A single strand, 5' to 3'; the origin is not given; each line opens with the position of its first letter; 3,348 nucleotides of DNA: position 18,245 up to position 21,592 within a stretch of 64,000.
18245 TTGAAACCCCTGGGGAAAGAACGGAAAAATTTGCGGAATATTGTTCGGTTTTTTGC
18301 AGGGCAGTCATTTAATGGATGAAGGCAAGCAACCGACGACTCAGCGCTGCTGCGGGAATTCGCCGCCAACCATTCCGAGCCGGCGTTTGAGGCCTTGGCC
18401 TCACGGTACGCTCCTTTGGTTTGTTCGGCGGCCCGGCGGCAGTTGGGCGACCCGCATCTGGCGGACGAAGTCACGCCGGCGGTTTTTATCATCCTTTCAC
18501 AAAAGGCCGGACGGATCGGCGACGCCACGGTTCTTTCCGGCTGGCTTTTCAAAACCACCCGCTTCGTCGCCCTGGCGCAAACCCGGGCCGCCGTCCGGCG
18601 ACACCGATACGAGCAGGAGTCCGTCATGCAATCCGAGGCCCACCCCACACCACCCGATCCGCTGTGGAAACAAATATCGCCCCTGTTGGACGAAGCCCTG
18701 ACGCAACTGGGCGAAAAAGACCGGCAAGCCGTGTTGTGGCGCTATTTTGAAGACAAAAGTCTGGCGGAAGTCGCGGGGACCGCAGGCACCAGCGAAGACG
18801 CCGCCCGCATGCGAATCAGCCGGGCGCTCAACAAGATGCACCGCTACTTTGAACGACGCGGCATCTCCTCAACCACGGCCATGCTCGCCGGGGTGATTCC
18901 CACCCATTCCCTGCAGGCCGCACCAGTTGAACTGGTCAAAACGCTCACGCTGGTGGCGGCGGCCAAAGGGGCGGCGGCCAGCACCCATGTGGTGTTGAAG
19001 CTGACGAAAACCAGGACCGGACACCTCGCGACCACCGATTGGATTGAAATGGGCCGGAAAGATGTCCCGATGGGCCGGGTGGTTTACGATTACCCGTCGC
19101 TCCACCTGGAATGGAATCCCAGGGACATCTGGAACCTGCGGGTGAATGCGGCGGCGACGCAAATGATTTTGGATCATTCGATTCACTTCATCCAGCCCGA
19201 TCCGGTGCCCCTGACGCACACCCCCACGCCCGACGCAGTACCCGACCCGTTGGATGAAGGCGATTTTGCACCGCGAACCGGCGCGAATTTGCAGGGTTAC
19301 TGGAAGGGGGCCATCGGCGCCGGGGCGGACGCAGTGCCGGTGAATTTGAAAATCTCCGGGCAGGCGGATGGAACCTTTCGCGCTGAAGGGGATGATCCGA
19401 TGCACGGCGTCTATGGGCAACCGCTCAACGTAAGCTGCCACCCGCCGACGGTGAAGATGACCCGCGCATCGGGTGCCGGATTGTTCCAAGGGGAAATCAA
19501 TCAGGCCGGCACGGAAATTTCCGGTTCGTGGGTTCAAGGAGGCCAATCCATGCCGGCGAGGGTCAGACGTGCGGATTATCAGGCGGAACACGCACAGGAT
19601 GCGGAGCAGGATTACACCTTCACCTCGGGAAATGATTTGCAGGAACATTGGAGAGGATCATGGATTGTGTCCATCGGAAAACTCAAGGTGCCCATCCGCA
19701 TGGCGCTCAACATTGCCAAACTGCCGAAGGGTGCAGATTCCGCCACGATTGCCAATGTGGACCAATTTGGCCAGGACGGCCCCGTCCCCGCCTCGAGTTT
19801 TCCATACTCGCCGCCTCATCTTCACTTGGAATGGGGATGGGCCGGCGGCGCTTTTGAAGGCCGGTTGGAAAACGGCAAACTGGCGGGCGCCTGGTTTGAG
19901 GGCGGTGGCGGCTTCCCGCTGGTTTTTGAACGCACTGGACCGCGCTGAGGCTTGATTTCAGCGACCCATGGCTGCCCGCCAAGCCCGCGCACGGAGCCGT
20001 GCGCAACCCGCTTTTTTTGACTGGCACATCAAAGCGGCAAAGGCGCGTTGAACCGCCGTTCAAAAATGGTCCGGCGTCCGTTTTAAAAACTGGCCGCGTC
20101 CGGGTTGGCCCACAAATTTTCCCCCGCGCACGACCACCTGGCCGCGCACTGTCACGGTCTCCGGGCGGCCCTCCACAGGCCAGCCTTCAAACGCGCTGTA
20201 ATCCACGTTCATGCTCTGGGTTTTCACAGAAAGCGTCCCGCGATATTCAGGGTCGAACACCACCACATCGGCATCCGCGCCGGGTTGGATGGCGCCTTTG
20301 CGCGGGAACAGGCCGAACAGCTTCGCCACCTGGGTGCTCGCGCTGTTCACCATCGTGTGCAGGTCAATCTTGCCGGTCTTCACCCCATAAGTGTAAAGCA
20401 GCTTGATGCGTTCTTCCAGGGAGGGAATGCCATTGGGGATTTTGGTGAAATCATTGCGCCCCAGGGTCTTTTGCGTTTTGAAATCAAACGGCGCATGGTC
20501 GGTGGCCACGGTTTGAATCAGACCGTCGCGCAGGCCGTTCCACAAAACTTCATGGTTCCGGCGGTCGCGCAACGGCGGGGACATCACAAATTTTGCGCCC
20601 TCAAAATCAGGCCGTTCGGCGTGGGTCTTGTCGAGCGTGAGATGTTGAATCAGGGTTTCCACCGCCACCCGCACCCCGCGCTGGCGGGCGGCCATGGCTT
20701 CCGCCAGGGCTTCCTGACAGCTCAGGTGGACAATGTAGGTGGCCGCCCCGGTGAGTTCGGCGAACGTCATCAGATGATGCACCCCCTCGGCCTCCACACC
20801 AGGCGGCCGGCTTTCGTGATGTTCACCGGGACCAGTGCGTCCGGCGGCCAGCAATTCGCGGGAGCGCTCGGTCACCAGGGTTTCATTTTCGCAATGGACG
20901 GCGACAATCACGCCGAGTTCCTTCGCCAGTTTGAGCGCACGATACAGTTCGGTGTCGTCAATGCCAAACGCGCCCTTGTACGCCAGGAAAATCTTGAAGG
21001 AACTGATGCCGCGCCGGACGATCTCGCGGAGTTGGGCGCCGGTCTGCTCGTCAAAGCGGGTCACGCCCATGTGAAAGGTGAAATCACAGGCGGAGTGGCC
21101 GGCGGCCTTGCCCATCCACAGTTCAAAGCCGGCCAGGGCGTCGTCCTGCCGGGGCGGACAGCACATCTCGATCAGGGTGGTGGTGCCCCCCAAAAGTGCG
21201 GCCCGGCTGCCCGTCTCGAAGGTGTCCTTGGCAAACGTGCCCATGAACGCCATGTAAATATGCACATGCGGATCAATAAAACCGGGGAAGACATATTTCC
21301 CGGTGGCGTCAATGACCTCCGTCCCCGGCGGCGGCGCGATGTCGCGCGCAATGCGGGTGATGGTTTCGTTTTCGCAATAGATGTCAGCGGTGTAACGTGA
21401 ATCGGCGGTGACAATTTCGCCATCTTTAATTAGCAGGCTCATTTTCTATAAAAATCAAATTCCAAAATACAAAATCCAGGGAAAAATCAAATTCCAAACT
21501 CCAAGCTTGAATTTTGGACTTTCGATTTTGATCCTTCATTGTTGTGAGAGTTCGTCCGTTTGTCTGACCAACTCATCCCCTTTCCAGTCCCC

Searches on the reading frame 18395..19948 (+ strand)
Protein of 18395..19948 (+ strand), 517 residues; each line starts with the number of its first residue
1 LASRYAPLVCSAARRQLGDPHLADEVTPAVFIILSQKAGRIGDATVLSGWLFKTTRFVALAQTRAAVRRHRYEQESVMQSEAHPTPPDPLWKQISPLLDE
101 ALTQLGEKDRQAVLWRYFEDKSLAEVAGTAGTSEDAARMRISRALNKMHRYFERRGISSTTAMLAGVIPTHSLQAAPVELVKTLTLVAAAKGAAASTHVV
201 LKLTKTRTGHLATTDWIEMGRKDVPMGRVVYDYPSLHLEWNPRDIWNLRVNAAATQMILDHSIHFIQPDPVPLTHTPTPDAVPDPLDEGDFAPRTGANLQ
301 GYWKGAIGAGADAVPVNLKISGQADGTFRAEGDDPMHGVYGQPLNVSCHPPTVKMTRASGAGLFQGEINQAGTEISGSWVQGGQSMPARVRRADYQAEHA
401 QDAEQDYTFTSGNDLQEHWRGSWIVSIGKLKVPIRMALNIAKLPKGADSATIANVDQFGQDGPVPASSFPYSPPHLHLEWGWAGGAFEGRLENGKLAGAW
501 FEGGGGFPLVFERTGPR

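Call 54: search_protein_families(library=pfam, proteins=[window:18395-19948:+], max_evalue=0.00001)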
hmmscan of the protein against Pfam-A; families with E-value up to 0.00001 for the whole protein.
window:18395-19948:+ (517 aa): 3 families
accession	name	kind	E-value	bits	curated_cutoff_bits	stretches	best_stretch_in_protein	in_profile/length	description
PF08281.18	Sigma70_r4_2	-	3.6e-10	39.8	25.7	1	98-148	4-54/54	Sigma-70, region 4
PF04545.22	Sigma70_r4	-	3.3e-08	33.3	24.1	1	101-148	1-48/50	Sigma-70, region 4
PF04542.20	Sigma70_r2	-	5.4e-06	26.5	24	0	2-66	2-68/71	Sigma-70 region 2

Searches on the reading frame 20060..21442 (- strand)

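Call 54: search_protein_families(library=pfam, proteins=[window:20060-21442:-], max_evalue=0.00001)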
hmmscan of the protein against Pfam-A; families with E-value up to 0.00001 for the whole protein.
window:20060-21442:- (460 aa): 2 families
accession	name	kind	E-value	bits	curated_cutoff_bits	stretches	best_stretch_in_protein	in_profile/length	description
PF01979.26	Amidohydro_1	-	6e-34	118.2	25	1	50-437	1-345/345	Amidohydrolase family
PF07969.17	Amidohydro_3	-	2.1e-16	60.9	29.7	2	42-66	1-25/472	Amidohydrolase family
